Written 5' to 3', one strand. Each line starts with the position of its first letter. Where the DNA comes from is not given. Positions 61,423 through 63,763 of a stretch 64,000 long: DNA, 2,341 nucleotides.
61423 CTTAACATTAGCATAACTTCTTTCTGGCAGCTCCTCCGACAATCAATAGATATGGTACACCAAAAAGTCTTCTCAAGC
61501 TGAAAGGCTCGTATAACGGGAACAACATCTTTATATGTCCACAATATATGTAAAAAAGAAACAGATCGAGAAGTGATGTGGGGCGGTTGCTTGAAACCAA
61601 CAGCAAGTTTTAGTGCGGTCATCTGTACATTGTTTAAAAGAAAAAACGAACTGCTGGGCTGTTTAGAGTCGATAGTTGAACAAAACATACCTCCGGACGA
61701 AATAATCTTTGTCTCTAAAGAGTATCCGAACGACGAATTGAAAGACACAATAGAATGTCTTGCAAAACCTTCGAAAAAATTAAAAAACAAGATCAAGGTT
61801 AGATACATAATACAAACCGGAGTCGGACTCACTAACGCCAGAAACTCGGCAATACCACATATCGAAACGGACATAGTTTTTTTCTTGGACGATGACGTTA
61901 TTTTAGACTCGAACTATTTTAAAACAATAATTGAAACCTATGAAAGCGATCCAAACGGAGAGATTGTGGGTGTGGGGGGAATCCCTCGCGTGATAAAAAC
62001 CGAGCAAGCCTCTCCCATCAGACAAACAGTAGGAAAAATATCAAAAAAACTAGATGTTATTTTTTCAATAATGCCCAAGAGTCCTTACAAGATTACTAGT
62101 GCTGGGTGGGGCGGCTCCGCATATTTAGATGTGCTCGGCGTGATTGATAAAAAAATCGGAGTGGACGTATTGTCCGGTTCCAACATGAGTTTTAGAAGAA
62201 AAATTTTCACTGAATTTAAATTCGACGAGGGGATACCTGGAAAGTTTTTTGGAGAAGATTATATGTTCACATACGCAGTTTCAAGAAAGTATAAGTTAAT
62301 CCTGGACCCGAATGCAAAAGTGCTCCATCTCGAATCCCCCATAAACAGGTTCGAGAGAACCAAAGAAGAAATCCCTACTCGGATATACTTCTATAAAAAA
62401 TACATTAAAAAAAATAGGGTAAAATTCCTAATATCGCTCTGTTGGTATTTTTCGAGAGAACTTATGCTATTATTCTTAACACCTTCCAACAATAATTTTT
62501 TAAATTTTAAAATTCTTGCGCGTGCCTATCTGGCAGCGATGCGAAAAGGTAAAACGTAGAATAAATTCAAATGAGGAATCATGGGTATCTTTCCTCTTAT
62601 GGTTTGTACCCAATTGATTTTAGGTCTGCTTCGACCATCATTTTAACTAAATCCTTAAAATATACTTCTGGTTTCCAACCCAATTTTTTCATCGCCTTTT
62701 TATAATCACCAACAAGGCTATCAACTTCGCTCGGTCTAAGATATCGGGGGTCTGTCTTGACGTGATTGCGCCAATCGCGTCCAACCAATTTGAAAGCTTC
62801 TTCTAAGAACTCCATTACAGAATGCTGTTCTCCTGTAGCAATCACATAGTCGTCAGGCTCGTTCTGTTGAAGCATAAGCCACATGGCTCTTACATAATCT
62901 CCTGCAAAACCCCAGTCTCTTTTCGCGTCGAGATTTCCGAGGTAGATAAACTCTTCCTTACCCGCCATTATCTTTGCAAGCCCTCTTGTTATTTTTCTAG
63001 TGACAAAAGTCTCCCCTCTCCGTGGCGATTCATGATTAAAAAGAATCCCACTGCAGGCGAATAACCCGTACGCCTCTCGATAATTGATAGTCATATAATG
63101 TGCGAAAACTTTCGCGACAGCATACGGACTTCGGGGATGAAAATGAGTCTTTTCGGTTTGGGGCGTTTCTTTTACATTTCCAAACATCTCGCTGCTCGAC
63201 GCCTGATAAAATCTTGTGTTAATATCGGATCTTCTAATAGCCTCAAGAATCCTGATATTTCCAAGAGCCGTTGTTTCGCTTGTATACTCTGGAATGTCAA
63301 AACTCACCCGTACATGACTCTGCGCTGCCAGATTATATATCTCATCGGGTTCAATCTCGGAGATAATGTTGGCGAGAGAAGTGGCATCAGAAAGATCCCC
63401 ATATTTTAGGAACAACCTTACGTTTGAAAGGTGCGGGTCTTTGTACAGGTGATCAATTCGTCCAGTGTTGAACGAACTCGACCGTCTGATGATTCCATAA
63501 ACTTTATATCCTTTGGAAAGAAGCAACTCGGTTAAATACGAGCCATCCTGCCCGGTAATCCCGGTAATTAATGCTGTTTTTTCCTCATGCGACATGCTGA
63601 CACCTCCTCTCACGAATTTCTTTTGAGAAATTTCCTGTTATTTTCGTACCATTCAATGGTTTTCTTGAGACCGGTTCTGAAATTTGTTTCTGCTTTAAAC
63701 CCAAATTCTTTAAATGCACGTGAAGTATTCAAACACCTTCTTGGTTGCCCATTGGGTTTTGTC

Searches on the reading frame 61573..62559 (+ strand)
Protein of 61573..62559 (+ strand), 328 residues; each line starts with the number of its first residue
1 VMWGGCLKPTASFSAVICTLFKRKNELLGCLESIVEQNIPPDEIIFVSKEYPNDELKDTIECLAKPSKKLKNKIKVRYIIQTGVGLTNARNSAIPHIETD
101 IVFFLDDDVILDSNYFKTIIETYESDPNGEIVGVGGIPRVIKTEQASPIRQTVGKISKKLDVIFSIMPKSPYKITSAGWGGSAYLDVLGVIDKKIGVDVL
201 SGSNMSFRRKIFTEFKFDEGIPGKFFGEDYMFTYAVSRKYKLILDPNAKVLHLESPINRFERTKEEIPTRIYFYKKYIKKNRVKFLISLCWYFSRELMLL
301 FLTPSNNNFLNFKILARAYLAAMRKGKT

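Call 74: search_protein_families(library=pfam, proteins=[window:61573-62559:+], max_evalue=0.1)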
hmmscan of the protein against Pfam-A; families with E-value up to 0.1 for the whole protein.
window:61573-62559:+ (328 aa): 6 families
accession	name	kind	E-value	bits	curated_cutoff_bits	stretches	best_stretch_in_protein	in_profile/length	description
PF00535.33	Glycos_transf_2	-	1.6e-17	64.3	23.3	1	16-137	3-118/168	Glycosyl transferase family 2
PF13641.12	Glyco_tranf_2_3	-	1.1e-13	52.2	27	1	13-238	3-196/230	Glycosyltransferase like family 2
PF09258.16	Glyco_transf_64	-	1.1e-05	25.3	21.3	1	13-134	1-110/245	Glycosyl transferase family 64 domain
PF13632.12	Glyco_trans_2_3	-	0.00019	21.8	27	1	101-260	1-129/198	Glycosyl transferase family group 2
PF10111.15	Glyco_tranf_2_2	-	0.009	16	27.3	1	67-121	50-104/276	Glycosyltransferase like family 2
PF13712.12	Glyco_tranf_2_5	-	0.049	13.8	27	1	80-158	35-114/210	Glycosyltransferase like family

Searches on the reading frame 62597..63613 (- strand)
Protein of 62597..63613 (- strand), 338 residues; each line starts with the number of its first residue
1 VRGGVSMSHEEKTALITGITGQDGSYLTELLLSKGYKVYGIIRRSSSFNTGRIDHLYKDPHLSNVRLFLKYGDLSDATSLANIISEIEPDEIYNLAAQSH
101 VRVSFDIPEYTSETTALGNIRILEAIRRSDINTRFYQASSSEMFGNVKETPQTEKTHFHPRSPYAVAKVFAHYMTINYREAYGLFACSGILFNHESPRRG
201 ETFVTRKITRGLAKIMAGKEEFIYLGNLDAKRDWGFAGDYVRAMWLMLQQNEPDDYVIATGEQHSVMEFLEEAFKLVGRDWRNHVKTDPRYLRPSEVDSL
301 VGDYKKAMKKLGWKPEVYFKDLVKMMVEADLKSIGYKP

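Call 44: search_protein_families(library=pfam, proteins=[window:62597-63613:-], max_evalue=0.00001)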
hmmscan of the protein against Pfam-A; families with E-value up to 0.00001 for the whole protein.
window:62597-63613:- (338 aa): 3 families
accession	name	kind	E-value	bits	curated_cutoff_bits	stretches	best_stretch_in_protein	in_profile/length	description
PF16363.11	GDP_Man_Dehyd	-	8.6e-144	479.5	27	1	15-326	1-332/332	GDP-mannose 4,6 dehydratase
PF01370.27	Epimerase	-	9.1e-75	251.6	20.9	1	14-259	1-240/240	NAD dependent epimerase/dehydratase family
PF04321.23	RmlD_sub_bind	-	3.9e-08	33.2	27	1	14-170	3-131/287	RmlD substrate binding domain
